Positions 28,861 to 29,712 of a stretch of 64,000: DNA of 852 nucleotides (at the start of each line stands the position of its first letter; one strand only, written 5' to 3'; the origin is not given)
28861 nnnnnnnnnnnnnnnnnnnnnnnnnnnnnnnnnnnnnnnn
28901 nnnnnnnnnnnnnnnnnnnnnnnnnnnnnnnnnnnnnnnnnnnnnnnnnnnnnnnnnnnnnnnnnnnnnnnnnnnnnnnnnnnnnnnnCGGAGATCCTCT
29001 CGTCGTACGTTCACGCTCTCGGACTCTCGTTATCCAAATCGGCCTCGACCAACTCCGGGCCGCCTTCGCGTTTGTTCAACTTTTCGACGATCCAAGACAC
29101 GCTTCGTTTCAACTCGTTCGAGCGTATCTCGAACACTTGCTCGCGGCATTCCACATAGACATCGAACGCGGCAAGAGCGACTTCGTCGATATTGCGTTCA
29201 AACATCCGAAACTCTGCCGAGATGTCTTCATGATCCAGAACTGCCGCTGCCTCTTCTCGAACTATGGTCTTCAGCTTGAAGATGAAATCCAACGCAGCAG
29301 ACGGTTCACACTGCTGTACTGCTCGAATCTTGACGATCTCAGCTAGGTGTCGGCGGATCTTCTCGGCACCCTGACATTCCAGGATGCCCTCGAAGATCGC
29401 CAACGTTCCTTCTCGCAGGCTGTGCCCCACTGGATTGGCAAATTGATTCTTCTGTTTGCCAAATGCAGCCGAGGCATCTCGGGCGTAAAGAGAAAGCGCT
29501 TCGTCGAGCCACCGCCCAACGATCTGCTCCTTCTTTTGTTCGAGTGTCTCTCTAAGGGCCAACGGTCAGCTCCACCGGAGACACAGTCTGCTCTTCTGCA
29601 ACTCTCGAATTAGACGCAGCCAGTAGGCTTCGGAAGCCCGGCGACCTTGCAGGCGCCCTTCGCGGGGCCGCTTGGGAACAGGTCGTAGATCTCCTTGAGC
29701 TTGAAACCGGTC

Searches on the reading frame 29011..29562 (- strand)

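Call 9: search_protein_families(library=pfam, proteins=[window:29011-29562:-], max_evalue=0.00001)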
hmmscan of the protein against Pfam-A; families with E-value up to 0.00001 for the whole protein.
window:29011-29562:- (183 aa): 1 family
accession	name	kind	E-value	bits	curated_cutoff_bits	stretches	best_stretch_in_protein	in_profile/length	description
PF14361.12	RsbRD_N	-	4.6e-16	59.8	24.3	1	3-104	1-102/104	RsbT co-antagonist protein rsbRD N-terminal domain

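Call 66: search_protein_families(library=pfam, proteins=[window:29011-29562:-], max_evalue=0.01)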
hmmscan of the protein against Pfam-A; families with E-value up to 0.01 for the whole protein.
window:29011-29562:- (183 aa): 1 family
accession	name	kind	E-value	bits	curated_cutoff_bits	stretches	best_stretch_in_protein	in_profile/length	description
PF14361.12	RsbRD_N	-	4.6e-16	59.8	24.3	1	3-104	1-102/104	RsbT co-antagonist protein rsbRD N-terminal domain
